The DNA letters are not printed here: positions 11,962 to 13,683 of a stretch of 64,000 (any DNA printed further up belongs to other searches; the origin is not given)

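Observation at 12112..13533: The locus's mycosin has all three catalytic-triad residues substituted, making it a natural pseudo-protease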

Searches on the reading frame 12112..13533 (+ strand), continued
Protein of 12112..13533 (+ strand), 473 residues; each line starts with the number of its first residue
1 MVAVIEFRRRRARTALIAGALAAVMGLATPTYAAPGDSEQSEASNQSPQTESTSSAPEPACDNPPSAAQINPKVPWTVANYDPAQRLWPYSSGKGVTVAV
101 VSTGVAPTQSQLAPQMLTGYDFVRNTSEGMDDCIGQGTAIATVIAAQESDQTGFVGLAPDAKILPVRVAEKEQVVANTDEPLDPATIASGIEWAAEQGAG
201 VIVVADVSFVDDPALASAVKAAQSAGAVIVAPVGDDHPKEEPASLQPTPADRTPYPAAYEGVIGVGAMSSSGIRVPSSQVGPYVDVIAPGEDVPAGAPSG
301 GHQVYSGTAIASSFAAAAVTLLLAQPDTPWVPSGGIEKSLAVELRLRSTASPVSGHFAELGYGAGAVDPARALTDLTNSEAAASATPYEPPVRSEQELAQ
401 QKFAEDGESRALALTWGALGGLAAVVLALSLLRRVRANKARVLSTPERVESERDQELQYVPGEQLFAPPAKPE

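Call 54: find_homologous_proteins(query=P0010, max_evalue=1e-20)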
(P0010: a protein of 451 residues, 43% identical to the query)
Query P0010 (451 aa): 1390 proteins with E <= 1e-20 among 8000 candidates; the best 120 are listed.
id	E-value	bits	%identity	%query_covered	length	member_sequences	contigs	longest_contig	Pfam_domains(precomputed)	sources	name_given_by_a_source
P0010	1.2e-284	962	100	100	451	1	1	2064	PF00082.28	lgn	-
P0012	5.0e-195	667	72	96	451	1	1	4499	PF00082.28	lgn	-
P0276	1.1e-194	665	71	100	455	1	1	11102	PF00082.28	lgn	-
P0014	6.4e-187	640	70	98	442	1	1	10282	PF00082.28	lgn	-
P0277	9.4e-187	639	69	100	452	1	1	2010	PF00082.28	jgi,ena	-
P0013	5.6e-173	594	64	98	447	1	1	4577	PF00082.28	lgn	-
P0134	3.5e-166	571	64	98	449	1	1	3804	PF00082.28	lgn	-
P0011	4.1e-140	486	57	97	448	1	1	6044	PF00082.28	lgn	-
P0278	1.3e-134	467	55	97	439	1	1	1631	PF00082.28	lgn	-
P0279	2.5e-132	460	56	92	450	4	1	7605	PF00082.28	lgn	-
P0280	8.1e-131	455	54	95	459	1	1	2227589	PF00082.28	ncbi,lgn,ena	-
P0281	9.8e-131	455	52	97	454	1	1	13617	PF00082.28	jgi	jgi:membrane-anchored mycosin MYCP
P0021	2.2e-128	447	52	95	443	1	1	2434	PF00082.28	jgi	jgi:type VII secretion-associated serine protease mycosin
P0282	1.7e-126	441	51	96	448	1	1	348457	PF00082.28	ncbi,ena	-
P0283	3.2e-126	440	52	96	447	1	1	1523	PF00082.28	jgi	jgi:membrane-anchored mycosin MYCP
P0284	6.7e-126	439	52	95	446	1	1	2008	PF00082.28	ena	-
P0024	1.1e-125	438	53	92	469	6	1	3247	PF00082.28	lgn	-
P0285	1.1e-125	438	53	91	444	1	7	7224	PF00082.28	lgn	-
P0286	5.0e-125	436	54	91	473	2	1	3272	PF00082.28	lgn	-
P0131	5.9e-124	432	53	96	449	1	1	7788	PF00082.28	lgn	-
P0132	7.5e-124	432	52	91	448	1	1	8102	PF00082.28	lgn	-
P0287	8.8e-124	432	52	98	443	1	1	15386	PF00082.28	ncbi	-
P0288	1.5e-122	428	51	96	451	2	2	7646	PF00082.28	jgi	jgi:membrane-anchored mycosin MYCP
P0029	2.6e-122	427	52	91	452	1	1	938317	PF00082.28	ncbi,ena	-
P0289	7.6e-121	422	51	96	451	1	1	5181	PF00082.28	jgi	jgi:membrane-anchored mycosin MYCP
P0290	1.0e-120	422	52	92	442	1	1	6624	PF00082.28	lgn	-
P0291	5.1e-120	419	53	97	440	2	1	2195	PF00082.28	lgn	-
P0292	1.8e-119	418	52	96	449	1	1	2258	PF00082.28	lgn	-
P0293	4.1e-119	416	49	96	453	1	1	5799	PF00082.28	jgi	jgi:type VII secretion-associated serine protease mycosin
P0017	4.5e-119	416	50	95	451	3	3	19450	PF00082.28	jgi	jgi:membrane-anchored mycosin MYCP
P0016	5.4e-119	416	50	96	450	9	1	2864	PF00082.28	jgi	jgi:membrane-anchored mycosin MYCP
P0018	8.5e-119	415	51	95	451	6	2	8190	PF00082.28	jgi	jgi:membrane-anchored mycosin MYCP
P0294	1.4e-118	415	50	96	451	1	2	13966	PF00082.28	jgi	jgi:membrane-anchored mycosin MYCP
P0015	1.5e-118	415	50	96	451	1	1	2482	PF00082.28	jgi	jgi:membrane-anchored mycosin MYCP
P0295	9.2e-118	412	50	96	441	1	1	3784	PF00082.28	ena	-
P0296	1.8e-117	411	51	97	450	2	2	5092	PF00082.28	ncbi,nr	ncbi:MAG: S8 family serine peptidase [Actinomycetota bacterium]|nr:S8 family serine peptidase [Actin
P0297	2.3e-117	411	52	88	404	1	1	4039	PF00082.28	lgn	-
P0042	2.4e-117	411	53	96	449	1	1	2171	PF00082.28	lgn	-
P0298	3.4e-117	410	49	95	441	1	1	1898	PF00082.28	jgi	jgi:membrane-anchored mycosin MYCP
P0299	1.7e-116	408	50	95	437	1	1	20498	PF00082.28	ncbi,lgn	-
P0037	1.9e-116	408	54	84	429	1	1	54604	PF00082.28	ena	-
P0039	5.9e-116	406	51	97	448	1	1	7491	PF00082.28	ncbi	-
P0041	7.8e-116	406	52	97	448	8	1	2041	PF00082.28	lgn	-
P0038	7.9e-116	406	52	94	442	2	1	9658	PF00082.28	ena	-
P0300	9.1e-116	405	49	92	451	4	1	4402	PF00082.28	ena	-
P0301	3.1e-115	404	52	90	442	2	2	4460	PF00082.28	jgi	jgi:membrane-anchored mycosin MYCP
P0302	1.4e-114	401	51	96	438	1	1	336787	PF00082.28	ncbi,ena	-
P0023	1.6e-114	401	51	98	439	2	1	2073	PF00082.28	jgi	-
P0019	1.9e-114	401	51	91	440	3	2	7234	PF00082.28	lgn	-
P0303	2.2e-114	401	52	97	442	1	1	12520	PF00082.28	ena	-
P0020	2.6e-114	401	49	95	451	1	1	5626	PF00082.28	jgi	jgi:membrane-anchored mycosin MYCP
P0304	7.8e-114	399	48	96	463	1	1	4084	PF00082.28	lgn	-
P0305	3.7e-113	397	48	99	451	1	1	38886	PF00082.28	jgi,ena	-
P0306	5.6e-113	396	52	96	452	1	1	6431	PF00082.28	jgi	-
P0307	1.4e-112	395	51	97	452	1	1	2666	PF00082.28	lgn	-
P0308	2.1e-112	394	49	98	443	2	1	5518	PF00082.28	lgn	-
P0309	2.3e-112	394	49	98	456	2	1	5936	PF00082.28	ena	-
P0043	6.1e-112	393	50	93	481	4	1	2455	PF00082.28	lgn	-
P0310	1.5e-111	391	50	97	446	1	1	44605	PF00082.28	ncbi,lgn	ncbi:MAG: S8 family serine peptidase [Geodermatophilaceae bacterium]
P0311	2.2e-111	391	49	91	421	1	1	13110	PF00082.28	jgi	jgi:type VII secretion-associated serine protease mycosin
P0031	7.5e-111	389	49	96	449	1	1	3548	PF00082.28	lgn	-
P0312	6.3e-109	383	50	91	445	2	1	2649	PF00082.28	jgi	-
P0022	6.6e-109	383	49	100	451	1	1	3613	PF00082.28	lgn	-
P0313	7.9e-109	382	51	92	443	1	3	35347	PF00082.28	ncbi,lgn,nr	ncbi:MAG: S8 family serine peptidase [Actinomycetota bacterium]|nr:S8 family serine peptidase [Actin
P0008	6.2e-107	376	48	95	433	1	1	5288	PF00082.28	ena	-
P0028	3.2e-106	374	51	90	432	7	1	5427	PF00082.28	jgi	-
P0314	5.0e-106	373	49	96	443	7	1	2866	PF00082.28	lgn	-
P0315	1.6e-104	368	48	98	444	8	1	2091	PF00082.28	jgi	-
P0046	7.0e-104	366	53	75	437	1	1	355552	PF00082.28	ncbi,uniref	ncbi:S8 family serine peptidase [Klenkia sp. LSe6-5]|uniref:S8 family serine peptidase n=1 Tax=Klenk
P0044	1.2e-102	362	53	70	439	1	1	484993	PF00082.28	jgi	jgi:subtilisin family serine protease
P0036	1.7e-102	362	50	90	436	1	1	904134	PF00082.28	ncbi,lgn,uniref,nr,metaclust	ncbi:Serine protease, subtilisin family [Klenkia marina]|uniref:Serine protease, subtilisin family n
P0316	5.0e-101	357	54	71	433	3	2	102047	PF00082.28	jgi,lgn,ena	-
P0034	8.8e-101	356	50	90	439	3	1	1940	PF00082.28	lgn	-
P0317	1.6e-100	355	49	97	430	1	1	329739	PF00082.28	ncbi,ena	-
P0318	5.5e-100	353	49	90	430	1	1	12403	PF00082.28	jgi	jgi:subtilisin family serine protease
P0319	1.0e-98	349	50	70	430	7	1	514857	PF00082.28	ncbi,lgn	-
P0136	8.1e-96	340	43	97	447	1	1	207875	PF00082.28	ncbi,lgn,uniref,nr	ncbi:subtilase family protein [Antricoccus suffuscus]|uniref:Subtilase family protein n=1 Tax=Antric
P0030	1.2e-95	339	45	100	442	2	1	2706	PF00082.28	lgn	-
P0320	2.8e-94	335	52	76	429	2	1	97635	PF00082.28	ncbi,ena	-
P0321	1.6e-93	332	49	87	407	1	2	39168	PF00082.28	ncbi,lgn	-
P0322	4.2e-92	327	50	81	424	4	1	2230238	PF00082.28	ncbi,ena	-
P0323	8.1e-92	326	48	84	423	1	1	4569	PF00082.28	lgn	-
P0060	2.0e-91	325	47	94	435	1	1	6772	PF00082.28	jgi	-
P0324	3.3e-91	324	48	82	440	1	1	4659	PF00082.28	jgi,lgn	jgi:type VII secretion-associated serine protease mycosin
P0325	4.9e-91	324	47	88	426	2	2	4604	PF00082.28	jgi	jgi:membrane-anchored mycosin MYCP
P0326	5.0e-91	324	49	78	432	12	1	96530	PF00082.28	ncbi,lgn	-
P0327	6.5e-91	323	48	88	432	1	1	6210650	PF00082.28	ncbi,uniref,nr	ncbi:type VII secretion-associated serine protease mycosin [Micromonospora nigra]|uniref:Type VII se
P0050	1.2e-90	323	52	77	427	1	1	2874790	PF00082.28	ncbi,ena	-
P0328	1.5e-90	322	50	73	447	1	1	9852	PF00082.28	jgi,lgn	jgi:type VII secretion-associated serine protease mycosin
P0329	1.5e-90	322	49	81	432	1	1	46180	PF00082.28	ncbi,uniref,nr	ncbi:type VII secretion-associated serine protease mycosin [Micromonospora lutea]|uniref:Peptidase S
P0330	1.9e-90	322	52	72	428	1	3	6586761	PF00082.28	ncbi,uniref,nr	ncbi:type VII secretion-associated serine protease mycosin [Micromonospora endophytica]|uniref:Type 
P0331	2.5e-90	322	48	84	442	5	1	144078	PF00082.28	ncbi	ncbi:type VII secretion-associated serine protease mycosin [Micromonospora sp. NPDC003197]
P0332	4.1e-90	321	47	91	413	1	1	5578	PF00082.28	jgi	jgi:membrane-anchored mycosin MYCP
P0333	9.5e-90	320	51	72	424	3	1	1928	PF00082.28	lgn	-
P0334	9.5e-90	320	48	89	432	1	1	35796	PF00082.28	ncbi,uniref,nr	ncbi:type VII secretion-associated serine protease [Micromonospora qiuiae]|uniref:Type VII secretion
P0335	2.1e-89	319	48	81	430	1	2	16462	PF00082.28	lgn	-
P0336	2.3e-89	318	48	89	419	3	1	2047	PF00082.28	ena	-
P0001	2.8e-89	318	44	92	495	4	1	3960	PF00082.28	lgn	-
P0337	5.2e-89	317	47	90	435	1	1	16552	PF00082.28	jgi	jgi:type VII secretion-associated serine protease mycosin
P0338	8.4e-89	317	48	87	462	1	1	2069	PF00082.28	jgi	jgi:type VII secretion-associated serine protease mycosin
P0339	9.1e-89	316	45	93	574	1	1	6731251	PF00082.28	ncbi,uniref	ncbi:type VII secretion-associated serine protease mycosin [Actinokineospora sp. G85]|uniref:type VI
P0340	9.4e-89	316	50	74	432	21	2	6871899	PF00082.28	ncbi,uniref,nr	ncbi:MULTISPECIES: type VII secretion-associated serine protease mycosin [unclassified Micromonospor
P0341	2.1e-88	315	51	75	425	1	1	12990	PF00082.28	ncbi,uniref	ncbi:type VII secretion-associated serine protease mycosin [Actinophytocola sp.]|uniref:type VII sec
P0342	2.7e-88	315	48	79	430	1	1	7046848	PF00082.28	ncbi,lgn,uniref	ncbi:type VII secretion-associated serine protease mycosin [Micromonospora sp. FIMYZ51]|uniref:type 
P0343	3.7e-88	314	49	86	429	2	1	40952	PF00082.28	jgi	jgi:membrane-anchored mycosin MYCP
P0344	6.8e-88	314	45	90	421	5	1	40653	PF00082.28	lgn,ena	-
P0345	6.9e-88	313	48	77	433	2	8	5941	PF00082.28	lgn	-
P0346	7.2e-88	313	48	84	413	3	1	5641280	PF00082.28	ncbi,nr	ncbi:type VII secretion-associated serine protease mycosin [Micromonospora sp. Llam7]|nr:type VII se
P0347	8.4e-88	313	48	84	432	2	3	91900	PF00082.28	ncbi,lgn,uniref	ncbi:type VII secretion-associated serine protease mycosin [Micromonospora sp. DT48]|uniref:type VII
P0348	9.8e-88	313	49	81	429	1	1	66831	PF00082.28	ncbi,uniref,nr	ncbi:type VII secretion-associated serine protease mycosin [Micromonospora radicis]|uniref:Type VII 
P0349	1.7e-87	312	45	93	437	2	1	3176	PF00082.28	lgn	-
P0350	2.1e-87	312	50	72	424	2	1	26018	PF00082.28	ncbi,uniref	ncbi:type VII secretion-associated serine protease mycosin [Micromonospora sp. NPDC051296]|uniref:ty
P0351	2.7e-87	312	46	87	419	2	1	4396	PF00082.28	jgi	jgi:type VII secretion-associated serine protease mycosin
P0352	2.8e-87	311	48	86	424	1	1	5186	PF00082.28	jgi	jgi:membrane-anchored mycosin MYCP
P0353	8.9e-87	310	47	88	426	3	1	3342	PF00082.28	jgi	jgi:membrane-anchored mycosin MYCP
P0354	8.9e-87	310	50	73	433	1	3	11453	PF00082.28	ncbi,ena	-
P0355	8.9e-87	310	45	88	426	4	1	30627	PF00082.28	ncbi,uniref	ncbi:type VII secretion-associated serine protease mycosin [Fodinicola feengrottensis]|uniref:type V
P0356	9.7e-87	310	45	96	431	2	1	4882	PF00082.28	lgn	-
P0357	1.3e-86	309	47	88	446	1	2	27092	PF00082.28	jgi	jgi:membrane-anchored mycosin MYCP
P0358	1.3e-86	309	48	83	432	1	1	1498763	PF00082.28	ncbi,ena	-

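Call 55: search_protein_families(library=ncbifam, proteins=[P0010, P0014, P0016, P0036, P0026, P0022, P0009, P0004, P0056, P0136], max_evalue=1e-20)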
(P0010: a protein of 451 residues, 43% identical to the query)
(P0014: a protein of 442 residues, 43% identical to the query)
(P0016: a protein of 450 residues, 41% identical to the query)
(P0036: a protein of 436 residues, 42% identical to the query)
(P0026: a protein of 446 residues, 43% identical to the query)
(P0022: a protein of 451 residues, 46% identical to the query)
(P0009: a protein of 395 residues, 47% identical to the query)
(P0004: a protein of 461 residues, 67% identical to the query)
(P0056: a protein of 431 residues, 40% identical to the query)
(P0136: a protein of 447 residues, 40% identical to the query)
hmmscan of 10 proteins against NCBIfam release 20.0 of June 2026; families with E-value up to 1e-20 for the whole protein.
P0010 (451 aa): 1 family
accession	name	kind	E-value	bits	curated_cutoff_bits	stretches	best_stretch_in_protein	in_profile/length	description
TIGR03921.1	T7SS_mycosin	equivalog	2.8e-84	283.2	278.75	1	55-407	3-353/353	type VII secretion-associated serine protease mycosin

P0014 (442 aa): 1 family
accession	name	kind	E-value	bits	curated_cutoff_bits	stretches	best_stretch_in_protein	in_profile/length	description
TIGR03921.1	T7SS_mycosin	equivalog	2.5e-84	283.4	278.75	1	57-407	5-353/353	type VII secretion-associated serine protease mycosin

P0016 (450 aa): 1 family
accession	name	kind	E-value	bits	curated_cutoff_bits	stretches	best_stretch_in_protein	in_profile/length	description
TIGR03921.1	T7SS_mycosin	equivalog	5.1e-78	262.7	278.75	1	62-413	4-351/353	type VII secretion-associated serine protease mycosin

P0036 (436 aa): 1 family
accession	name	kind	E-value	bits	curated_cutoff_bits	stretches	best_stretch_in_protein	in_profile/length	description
TIGR03921.1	T7SS_mycosin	equivalog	6.5e-64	216.3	278.75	1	61-405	4-353/353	type VII secretion-associated serine protease mycosin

P0026 (446 aa): 1 family
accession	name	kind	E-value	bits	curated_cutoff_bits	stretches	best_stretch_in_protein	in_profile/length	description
TIGR03921.1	T7SS_mycosin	equivalog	1.1e-55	189.2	278.75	1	60-410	3-350/353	type VII secretion-associated serine protease mycosin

P0022 (451 aa): 1 family
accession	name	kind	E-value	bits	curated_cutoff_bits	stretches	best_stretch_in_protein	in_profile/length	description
TIGR03921.1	T7SS_mycosin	equivalog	3e-65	220.7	278.75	1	55-403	4-351/353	type VII secretion-associated serine protease mycosin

P0009 (395 aa): 1 family
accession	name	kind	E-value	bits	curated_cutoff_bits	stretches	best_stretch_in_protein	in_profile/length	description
TIGR03921.1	T7SS_mycosin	equivalog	1.2e-62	212.1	278.75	1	7-358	3-351/353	type VII secretion-associated serine protease mycosin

P0004 (461 aa): 1 family
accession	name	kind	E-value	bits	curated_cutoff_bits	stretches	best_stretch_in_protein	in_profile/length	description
TIGR03921.1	T7SS_mycosin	equivalog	1.3e-58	198.8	278.75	1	73-425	3-348/353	type VII secretion-associated serine protease mycosin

P0056 (431 aa): 2 families
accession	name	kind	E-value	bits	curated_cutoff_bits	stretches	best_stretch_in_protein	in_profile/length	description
TIGR03921.1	T7SS_mycosin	equivalog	5.2e-101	338.3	278.75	1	56-397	2-352/353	type VII secretion-associated serine protease mycosin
TIGR03895.1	protease_PatA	subfamily_domain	6.2e-21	74.8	421.05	1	109-292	1-178/606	PatA/PatG family cyanobactin maturation protease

P0136 (447 aa): 1 family
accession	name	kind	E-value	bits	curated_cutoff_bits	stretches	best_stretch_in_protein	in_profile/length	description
TIGR03921.1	T7SS_mycosin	equivalog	3.5e-67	227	278.75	1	62-412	4-352/353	type VII secretion-associated serine protease mycosin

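Call 60: find_encoding_contigs(protein=P0032, flank=10000, max_places=1)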
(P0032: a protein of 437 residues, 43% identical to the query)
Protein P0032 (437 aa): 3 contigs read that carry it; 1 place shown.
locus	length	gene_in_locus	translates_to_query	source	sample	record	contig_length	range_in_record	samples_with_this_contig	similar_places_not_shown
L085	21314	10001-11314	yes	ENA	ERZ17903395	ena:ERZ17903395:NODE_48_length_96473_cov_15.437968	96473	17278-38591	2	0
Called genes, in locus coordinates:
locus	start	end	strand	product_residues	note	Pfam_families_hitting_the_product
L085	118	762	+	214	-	-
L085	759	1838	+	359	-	-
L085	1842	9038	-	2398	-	PF25547:WXG100_2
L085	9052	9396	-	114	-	-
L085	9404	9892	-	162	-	PF02575:YbaB_DNA_bd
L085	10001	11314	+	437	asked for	PF00082:Peptidase_S8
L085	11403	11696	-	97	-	PF06013:WXG100, PF28026:ESAT6-like (weak)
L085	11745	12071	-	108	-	PF06013:WXG100 (weak)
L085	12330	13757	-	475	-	PF05108:T7SS_ESX1_EccB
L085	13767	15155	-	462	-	PF08817:YukD, PF19053:EccD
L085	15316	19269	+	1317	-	PF01580:FtsK_SpoIIIE, PF25199:nSTAND_NTPase5 (faint), PF00910:RNA_helicase (faint), PF01926:MMR_HSR1 (faint), PF05729:NACHT (faint), PF13191:AAA_16 (faint), PF13401:AAA_22 (faint), PF01580:FtsK_SpoIIIE, +3 more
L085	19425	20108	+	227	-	-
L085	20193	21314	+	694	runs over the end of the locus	-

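Call 61: find_encoding_contigs(protein=P0036, flank=10000, max_places=1)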
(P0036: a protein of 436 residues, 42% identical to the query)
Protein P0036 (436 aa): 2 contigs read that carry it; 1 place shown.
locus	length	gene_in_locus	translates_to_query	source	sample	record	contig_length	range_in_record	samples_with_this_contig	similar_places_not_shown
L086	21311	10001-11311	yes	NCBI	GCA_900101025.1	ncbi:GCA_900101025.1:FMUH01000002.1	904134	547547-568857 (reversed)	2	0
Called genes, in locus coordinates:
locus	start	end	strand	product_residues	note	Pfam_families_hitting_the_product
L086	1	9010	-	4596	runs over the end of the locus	-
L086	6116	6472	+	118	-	-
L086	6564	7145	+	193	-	-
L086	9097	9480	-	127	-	-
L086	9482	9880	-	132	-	PF02575:YbaB_DNA_bd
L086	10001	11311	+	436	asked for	PF00082:Peptidase_S8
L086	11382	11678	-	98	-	PF06013:WXG100, PF28026:ESAT6-like (weak)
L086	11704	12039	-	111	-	PF06013:WXG100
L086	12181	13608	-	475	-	PF05108:T7SS_ESX1_EccB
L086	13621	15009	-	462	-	PF08817:YukD, PF19053:EccD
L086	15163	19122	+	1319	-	PF13191:AAA_16 (faint), PF01580:FtsK_SpoIIIE, PF00005:ABC_tran (faint), PF01926:MMR_HSR1 (faint), PF05729:NACHT (faint), PF13401:AAA_22 (faint), PF13481:AAA_25 (faint), PF01580:FtsK_SpoIIIE, +1 more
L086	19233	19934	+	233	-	-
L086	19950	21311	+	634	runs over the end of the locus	-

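Call 62: find_encoding_contigs(protein=P0045, flank=10000, max_places=1)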
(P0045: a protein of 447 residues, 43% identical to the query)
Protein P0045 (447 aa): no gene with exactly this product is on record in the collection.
